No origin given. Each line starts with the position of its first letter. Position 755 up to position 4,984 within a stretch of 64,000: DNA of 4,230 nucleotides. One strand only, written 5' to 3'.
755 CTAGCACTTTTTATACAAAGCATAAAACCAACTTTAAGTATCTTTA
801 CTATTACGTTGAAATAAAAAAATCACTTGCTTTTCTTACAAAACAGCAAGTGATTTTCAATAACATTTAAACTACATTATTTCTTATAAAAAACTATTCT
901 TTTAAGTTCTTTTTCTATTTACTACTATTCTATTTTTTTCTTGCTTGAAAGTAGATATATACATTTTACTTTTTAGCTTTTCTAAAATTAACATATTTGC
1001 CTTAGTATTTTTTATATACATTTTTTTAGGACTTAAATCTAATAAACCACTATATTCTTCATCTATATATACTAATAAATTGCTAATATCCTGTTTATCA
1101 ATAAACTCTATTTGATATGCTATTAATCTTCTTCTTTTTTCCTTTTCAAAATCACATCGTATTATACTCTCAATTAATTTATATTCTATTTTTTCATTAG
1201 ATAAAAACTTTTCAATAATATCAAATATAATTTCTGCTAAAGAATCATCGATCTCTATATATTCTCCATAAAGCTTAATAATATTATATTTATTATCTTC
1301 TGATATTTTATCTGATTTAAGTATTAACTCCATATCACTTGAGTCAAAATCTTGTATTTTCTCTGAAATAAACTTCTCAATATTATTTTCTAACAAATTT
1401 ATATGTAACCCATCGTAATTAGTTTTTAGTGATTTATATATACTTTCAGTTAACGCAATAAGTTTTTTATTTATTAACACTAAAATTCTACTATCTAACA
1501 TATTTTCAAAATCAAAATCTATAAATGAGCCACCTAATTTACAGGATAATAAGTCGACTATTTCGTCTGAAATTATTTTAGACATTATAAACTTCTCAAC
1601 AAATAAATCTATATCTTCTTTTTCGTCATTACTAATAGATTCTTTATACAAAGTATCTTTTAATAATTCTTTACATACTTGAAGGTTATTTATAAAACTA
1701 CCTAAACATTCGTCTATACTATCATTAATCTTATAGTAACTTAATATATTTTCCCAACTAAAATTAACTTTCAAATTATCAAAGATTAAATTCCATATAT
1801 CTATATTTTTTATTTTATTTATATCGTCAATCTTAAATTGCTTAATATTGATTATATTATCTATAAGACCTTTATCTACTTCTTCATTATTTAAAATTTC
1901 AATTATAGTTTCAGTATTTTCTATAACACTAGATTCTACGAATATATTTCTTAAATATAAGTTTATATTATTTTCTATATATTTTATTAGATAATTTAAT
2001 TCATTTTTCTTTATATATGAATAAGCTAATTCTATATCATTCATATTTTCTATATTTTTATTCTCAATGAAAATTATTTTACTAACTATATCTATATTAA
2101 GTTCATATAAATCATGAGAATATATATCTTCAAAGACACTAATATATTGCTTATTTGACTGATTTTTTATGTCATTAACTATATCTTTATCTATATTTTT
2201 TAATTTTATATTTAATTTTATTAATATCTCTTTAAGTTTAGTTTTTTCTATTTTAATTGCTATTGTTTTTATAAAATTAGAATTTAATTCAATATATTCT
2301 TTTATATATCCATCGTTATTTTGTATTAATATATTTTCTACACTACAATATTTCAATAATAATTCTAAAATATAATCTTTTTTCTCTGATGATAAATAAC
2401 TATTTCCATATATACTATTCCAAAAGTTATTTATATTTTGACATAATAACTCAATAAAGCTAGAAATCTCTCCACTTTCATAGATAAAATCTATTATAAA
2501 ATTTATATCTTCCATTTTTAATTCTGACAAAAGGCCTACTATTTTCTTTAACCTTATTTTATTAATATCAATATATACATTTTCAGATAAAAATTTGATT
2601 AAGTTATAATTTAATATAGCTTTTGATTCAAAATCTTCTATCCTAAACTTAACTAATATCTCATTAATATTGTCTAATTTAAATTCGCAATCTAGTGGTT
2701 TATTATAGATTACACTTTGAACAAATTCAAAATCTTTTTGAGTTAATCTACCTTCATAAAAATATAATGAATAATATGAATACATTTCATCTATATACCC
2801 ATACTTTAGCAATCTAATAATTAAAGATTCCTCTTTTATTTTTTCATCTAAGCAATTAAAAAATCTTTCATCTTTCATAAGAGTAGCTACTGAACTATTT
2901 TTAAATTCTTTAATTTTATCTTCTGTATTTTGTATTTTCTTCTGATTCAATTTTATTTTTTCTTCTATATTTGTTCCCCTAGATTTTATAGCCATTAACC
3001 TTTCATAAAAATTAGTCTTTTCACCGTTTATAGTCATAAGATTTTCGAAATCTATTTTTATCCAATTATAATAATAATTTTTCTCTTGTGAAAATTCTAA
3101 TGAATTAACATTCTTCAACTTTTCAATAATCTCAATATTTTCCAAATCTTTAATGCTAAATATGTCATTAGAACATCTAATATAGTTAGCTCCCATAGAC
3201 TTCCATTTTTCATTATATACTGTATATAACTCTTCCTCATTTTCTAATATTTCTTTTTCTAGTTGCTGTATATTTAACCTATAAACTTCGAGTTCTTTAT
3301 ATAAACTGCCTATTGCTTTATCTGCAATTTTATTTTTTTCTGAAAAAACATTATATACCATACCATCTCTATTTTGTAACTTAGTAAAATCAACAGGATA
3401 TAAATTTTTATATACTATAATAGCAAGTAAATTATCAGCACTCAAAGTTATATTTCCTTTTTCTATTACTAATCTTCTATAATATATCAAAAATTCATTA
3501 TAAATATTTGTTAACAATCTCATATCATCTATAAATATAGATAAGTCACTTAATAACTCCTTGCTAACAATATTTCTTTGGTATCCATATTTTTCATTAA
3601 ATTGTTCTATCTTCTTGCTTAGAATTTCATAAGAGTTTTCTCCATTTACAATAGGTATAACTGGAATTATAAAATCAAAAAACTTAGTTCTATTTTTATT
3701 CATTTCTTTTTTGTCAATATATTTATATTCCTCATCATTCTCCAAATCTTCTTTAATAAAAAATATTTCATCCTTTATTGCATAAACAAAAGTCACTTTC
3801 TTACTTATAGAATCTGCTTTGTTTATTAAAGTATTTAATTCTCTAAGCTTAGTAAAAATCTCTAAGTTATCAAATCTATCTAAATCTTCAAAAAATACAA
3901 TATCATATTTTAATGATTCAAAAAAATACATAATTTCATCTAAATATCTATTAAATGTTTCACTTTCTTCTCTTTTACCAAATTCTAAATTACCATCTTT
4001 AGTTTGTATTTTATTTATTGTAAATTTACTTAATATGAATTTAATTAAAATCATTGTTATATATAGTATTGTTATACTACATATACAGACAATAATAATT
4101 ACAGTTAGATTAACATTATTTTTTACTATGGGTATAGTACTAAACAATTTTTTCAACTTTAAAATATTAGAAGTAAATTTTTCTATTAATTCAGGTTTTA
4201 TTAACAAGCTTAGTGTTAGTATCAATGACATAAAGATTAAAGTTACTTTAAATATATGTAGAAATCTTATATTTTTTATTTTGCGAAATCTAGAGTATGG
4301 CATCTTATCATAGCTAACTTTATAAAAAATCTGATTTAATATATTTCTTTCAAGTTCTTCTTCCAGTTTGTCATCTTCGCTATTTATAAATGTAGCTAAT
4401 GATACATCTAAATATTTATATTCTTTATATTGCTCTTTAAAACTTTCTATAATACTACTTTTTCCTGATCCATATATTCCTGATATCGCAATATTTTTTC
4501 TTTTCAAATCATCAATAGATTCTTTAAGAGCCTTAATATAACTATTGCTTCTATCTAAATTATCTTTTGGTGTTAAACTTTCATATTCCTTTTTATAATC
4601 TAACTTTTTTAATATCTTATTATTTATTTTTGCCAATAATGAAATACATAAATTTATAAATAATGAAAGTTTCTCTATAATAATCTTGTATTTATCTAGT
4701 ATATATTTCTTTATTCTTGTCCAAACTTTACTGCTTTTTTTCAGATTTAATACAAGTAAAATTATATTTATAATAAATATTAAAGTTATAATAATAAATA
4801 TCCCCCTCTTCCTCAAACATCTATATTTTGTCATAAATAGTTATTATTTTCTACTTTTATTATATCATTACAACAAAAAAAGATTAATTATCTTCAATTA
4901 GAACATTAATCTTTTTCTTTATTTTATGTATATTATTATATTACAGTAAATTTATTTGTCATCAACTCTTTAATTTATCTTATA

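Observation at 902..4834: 1310-aa YobI/KAP-like membrane P-loop NTPase as a single-gene island between decayed genes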

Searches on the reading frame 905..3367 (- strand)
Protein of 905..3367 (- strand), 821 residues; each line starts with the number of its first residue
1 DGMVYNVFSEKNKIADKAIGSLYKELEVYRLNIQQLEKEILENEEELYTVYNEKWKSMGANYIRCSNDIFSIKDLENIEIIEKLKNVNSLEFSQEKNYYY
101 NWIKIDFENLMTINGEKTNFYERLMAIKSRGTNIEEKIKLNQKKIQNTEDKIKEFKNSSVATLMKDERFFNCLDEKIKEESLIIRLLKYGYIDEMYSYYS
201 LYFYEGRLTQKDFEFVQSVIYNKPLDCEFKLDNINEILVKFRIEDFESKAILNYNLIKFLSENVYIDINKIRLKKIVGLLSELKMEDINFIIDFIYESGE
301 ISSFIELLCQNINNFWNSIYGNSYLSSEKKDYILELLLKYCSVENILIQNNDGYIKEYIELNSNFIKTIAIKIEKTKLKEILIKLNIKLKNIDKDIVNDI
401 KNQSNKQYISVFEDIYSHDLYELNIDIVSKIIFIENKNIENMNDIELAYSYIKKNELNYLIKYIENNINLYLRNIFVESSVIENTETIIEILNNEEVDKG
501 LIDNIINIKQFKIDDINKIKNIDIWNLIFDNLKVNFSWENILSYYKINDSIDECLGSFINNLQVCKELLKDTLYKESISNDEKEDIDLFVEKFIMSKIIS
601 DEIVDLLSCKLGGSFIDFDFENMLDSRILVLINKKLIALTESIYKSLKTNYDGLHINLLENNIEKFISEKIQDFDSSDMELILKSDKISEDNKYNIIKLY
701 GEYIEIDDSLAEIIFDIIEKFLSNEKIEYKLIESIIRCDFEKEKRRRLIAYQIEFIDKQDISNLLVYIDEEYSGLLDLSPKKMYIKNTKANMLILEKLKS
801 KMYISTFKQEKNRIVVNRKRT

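Call 49: predict_structure(alignment_id=A2)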
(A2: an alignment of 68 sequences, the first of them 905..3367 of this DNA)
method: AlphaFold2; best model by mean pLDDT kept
length: 821 residues; sequences in the alignment: 68
mean_pLDDT: 90.0   pTM: 0.62
mean pLDDT of the five models: 90.0, 89.8, 89.7, 89.6, 88.7
residues with pLDDT >= 90: 518; 70-90: 290; 50-70: 11; < 50: 2
segments of 3 or more residues with pLDDT < 50: none
pLDDT, mean of each block of 10 residues (from residue 1): 79 87 89 88 87 89 90 88 87 82 90 89 86 81 86 84 85 86 78 67 63 82 88 86 85 94 89 91 89 87 89 89 90 94 93 95 95 95 96 95 94 96 96 93 93 95 96 93 94 95 94 96 95 96 94 96 95 90 92 94 94 91 92 94 93 94 90 92 94 93 92 93 88 92 91 90 90 88 89 92 90 88 73
secondary structure, 60 per line:
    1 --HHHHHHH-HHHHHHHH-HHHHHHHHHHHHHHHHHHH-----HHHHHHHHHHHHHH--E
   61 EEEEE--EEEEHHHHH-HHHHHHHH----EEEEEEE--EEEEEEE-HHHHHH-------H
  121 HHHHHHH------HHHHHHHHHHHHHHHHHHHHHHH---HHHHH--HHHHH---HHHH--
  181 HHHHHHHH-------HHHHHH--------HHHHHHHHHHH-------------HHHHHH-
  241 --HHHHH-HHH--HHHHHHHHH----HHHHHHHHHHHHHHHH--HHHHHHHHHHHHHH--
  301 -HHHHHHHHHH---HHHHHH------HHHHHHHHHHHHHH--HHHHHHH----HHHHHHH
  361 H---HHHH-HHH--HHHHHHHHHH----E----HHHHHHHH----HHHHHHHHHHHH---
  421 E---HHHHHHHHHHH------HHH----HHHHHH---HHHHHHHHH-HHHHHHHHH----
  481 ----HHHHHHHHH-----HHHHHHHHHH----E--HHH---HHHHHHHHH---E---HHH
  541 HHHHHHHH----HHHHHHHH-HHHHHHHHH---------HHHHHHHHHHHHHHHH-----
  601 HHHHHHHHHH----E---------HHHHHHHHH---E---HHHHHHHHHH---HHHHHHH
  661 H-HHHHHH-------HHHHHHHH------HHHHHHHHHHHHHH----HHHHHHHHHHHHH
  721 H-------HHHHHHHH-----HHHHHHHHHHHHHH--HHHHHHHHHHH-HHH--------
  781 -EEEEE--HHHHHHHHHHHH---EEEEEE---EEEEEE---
elements in order (helices of 4 or more, strands of 3 or more residues): H3-9 H11-18 H20-38 H44-57 E60-65 E68-71 H72-76 H78-85 E90-96 E99-105 H107-112 H120-127 H134-156 H160-164 H167-171 H175-178 H181-188 H196-201 H210-220 H234-239 H243-247 H254-262 H267-282 H285-298 H302-311 H315-320 H327-340 H343-349 H354-361 H365-368 H375-384 H394-401 H406-417 H425-435 H449-454 H458-466 H468-476 H485-493 H499-508 H522-530 H538-548 H553-560 H562-570 H580-595 H601-610 H625-633 H641-650 H654-661 H663-668 H676-683 H690-703 H708-721 H729-736 H742-755 H758-768 E782-786 H789-800 E804-809 E813-818
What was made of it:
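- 2855..3352 (-): Proximal arm (aa ~495-660): coiled-coil helices with a small beta-rich insert. Boundaries are approximate. AF2 model with pLDDT about 80-90 (call 49).
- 1055..2854 (-): Distal arm (aa ~661-1260): all-alpha ARM/HEAT-like solenoid, the presumed trigger sensor. Boundaries are approximate. AF2 pLDDT about 90-96 (call 49).
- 905..1054 (-): Small C-terminal alpha/beta module (aa ~1261-1310), conserved motif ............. AF2 strands and helix (call 49).
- On Tmn / YobI-family transmembrane NTPase: AF2 pLDDT 90 (call 49).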

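Call 53: fold_search(model_id=the predicted structure, library=pdb)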
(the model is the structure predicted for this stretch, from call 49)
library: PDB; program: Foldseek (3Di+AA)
matches with E <= 10: 636; with E <= 0.001: 3
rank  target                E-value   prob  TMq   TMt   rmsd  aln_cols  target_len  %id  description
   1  8cws_A                4.5e-04  0.60  0.05  0.08  36.6       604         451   12  Accurate computational design of genetically encoded 3D protein crystals (released 2023-11-01)
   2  7onb_C                5.3e-04  0.98  0.16  0.16  34.6       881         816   12  Structure of the U2 5' module of the A3'-SSA complex (released 2021-08-04)
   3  5ife_C                8.5e-04  0.98  0.16  0.15  32.8       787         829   13  Crystal structure of the human SF3b core complex (released 2016-10-26)
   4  2xwu_B                1.4e-03  0.80  0.10  0.10  33.2       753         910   10  CRYSTAL STRUCTURE OF IMPORTIN 13 - UBC9 COMPLEX (released 2010-12-29)
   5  8h3q_A                1.7e-03  0.94  0.16  0.13  34.4       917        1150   11  Cryo-EM Structure of the CAND1-Cul3-Rbx1 complex (released 2023-10-11)
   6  6en4_C                1.9e-03  0.95  0.15  0.15  32.9       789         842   13  SF3b core in complex with a splicing modulator (released 2018-06-20)
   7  8ivq_A                1.9e-03  0.35  0.09  0.04  30.9       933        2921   10  Cryo-EM structure of mouse BIRC6, Global map (released 2024-01-24)
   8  7wtz_K                3.1e-03  0.80  0.13  0.12  39.5       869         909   12  Cryo-EM structure of a human pre-40S ribosomal subunit - State RRP12-B2 (released 2022-10-19)
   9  7wtx_K                4.5e-03  0.77  0.13  0.12  43.2       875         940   10  Cryo-EM structure of a human pre-40S ribosomal subunit - State RRP12-B1 (released 2022-10-19)
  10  7vf5_A                4.8e-03  0.38  0.10  0.08  38.9      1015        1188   10  Human m6A-METTL associated complex (WTAP, VIRMA, and HAKAI) (released 2022-09-14)
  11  2qna_A                5.0e-03  0.75  0.13  0.14  37.1       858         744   11  Crystal structure of human Importin-beta (127-876) in complex with the IBB-domain of Snurportin1 (1-65) (released 2008-04-08)
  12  9n6x_SP               5.2e-03  0.77  0.14  0.07  31.6       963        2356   12  SSU processome maturation and disassembly, State B (released 2025-11-05)
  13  7bii_A                5.7e-03  0.69  0.13  0.08  27.7       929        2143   12  Crystal structure of Nematocida HUWE1 (released 2021-07-28)
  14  7ay1_A                5.9e-03  0.69  0.13  0.11  41.9       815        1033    9  Cryo-EM structure of USP1-UAF1 bound to mono-ubiquitinated FANCD2, and FANCI (released 2021-03-24)
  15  7q4o_A                6.4e-03  0.77  0.15  0.15  38.9       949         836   10  Substrate-bound A-like U2 snRNP (released 2022-03-30)
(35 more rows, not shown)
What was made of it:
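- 1055..2854 (-): Foldseek matches are SF3B1, importins, CAND1, beta-catenin and PP2A-A (call 53).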

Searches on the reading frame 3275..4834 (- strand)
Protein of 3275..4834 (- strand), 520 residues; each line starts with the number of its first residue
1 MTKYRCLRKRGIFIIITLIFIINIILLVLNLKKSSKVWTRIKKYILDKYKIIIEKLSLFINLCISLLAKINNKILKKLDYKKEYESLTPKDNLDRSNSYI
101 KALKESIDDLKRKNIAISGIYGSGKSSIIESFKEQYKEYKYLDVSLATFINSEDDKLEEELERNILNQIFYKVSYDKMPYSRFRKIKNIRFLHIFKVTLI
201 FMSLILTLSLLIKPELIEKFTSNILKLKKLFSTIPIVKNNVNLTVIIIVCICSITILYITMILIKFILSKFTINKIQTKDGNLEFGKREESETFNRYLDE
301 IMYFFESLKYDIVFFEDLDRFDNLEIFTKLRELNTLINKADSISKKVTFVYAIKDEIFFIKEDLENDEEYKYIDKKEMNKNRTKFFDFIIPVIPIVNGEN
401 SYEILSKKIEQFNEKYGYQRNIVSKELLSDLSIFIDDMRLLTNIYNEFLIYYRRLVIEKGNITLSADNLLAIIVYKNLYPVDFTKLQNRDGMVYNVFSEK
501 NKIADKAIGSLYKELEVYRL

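Call 51: predict_structure(alignment_id=A3)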
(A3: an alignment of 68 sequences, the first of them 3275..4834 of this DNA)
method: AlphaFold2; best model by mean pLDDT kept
length: 520 residues; sequences in the alignment: 68
mean_pLDDT: 78.3   pTM: 0.59
mean pLDDT of the five models: 78.3, 75.0, 74.8, 73.8, 72.0
residues with pLDDT >= 90: 129; 70-90: 278; 50-70: 79; < 50: 34
segments of 3 or more residues with pLDDT < 50: 1-5, 183-188, 271-290
pLDDT, mean of each block of 10 residues (from residue 1): 50 76 79 76 87 93 93 73 70 80 93 91 86 90 75 64 82 63 50 70 73 73 81 78 78 76 66 42 37 74 85 87 82 89 86 80 54 62 83 77 89 80 88 86 92 89 87 93 90 89 92 93
secondary structure, 60 per line:
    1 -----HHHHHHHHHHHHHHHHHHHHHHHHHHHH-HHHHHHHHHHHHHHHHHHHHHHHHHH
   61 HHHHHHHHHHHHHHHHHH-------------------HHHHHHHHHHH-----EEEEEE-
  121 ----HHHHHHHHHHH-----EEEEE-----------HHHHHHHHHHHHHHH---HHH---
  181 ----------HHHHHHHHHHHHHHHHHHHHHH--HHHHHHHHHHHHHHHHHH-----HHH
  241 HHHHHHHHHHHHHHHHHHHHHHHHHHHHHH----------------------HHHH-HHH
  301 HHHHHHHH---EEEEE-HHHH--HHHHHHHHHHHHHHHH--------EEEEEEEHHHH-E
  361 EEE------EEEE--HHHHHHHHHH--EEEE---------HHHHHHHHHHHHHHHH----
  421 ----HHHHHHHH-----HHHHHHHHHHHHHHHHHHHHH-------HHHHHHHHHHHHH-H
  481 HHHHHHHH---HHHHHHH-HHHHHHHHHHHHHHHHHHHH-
elements in order: H6-33 H35-78 H98-108 E114-119 H125-135 E141-145 H157-171 H191-212 H215-232 H238-270 H293-296 H298-308 E312-316 H318-321 H324-339 E348-354 H355-358 E360-363 E370-373 H376-385 E388-391 H401-416 H425-432 H438-458 H466-478 H480-488 H492-498 H500-519
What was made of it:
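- AF2 models (pLDDT 90 and 78) reproduce the TM hairpin in a Rossmann core, the coiled-coil arm, the solenoid and the small C-terminal alpha/beta module (calls 49, 51).
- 4736..4819 (-): Clade-specific extra N-terminal hydrophobic helix (aa ~6-33, 'TM0'), followed by a basic linker helix (aa 35-78). AF2 helix at 6-33 (call 51).
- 4199..4264 (-): Transmembrane helix 1 of the hairpin inserted in the NTPase domain (aa 191-212). AF2 helix (call 51).
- On Tmn / YobI-family transmembrane NTPase: AF2 helices at 191-212 and 238-270 (call 51).
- On STAND / Avs antiviral NTPases: The N-terminus consists only of a hydrophobic helix and a linker helix (call 51).
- Checked: AlphaFold2 predicts helices at 191-212 and 238-270 (call 51).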

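Call 59: fold_search(model_id=the predicted structure, library=pdb)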
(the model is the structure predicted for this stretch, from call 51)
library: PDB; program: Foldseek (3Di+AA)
matches with E <= 10: 1176; with E <= 0.001: 3
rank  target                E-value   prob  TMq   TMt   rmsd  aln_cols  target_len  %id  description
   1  8hr8_E                4.8e-05  1.00  0.31  0.21  15.8       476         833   11  Structure of heptameric RdrA ring (released 2023-02-01)
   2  8hr8_F                2.8e-04  1.00  0.32  0.21  16.4       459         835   13  Structure of heptameric RdrA ring (released 2023-02-01)
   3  5kzf_I                8.1e-04  1.00  0.22  0.23  10.6       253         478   15  Crystal structure of near full-length hexameric Mycobacterium tuberculosis proteasomal ATPase Mpa in apo form (released 2017-05-17)
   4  8usb_C                1.6e-03  1.00  0.29  0.38   9.4       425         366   10  Non-substrate-engaged human 26S proteasome with Nub1/FAT10 bound to Rpn1 (released 2024-11-06)
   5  2qen                  1.6e-03  1.00  0.32  0.44  12.2       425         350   14  The walker-type atpase paby2304 of pyrococcus abyssi (released 2008-07-01)
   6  8hra_E                1.8e-03  0.99  0.28  0.20  16.4       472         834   14  Structure of heptameric RdrA ring in RNA-loading state (released 2023-02-01)
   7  6pxl_D                1.9e-03  0.94  0.20  0.24  18.5       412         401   10  3.74 Angstroms resolution structure of HlsU with an axial-channel plug (released 2020-07-29)
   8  9u7r_C                2.6e-03  1.00  0.26  0.36  11.4       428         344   11  Substrate-free human 26S proteasome purified by midnolin, 20S proteasome, RPTs and RPN11 part (released 2026-04-01)
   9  9emc_A                2.6e-03  1.00  0.30  0.43  13.7       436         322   10  RUVBL1/2 in complex with ATP (released 2024-05-15)
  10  9gjp_E                2.6e-03  1.00  0.26  0.32  13.6       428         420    9  OCCM maturation intermediate stalled with an Arginine Finger mutation in Mcm5: Conformer 2 (released 2025-03-05)
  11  7jgr_D                2.9e-03  1.00  0.33  0.38   8.3       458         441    9  Structure of Drosophila ORC bound to DNA (84 bp) and Cdc6 (released 2020-09-09)
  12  7l6n_B                3.1e-03  0.77  0.14  0.11  23.6       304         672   15  The Mycobacterium tuberculosis ClpB disaggregase hexamer structure with three locally refined ClpB middle domains and  (released 2021-05-26)
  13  7jpq_D                3.4e-03  0.99  0.27  0.33   9.5       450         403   11  ORC-O2-5: Human Origin Recognition Complex (ORC) with subunits 2,3,4,5 (released 2020-09-02)
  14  6qi8_A                3.4e-03  0.97  0.22  0.31  19.1       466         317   10  Truncated human R2TP complex, structure 3 (ADP-filled) (released 2019-04-10)
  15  8s0e_D                3.8e-03  0.99  0.24  0.29  10.8       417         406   11  H. sapiens OCCM bound to double stranded DNA (released 2024-10-02)
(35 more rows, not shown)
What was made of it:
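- Foldseek returns HEAT/ARM solenoids for the tail and the RdrA defence ATPase ring plus AAA+ proteins for the core (calls 53, 59).
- Closest known: RdrA of RADAR and other oligomeric defence ATPases. Same: RdrA is the best PDB fold match to the N-terminal half (call 59).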
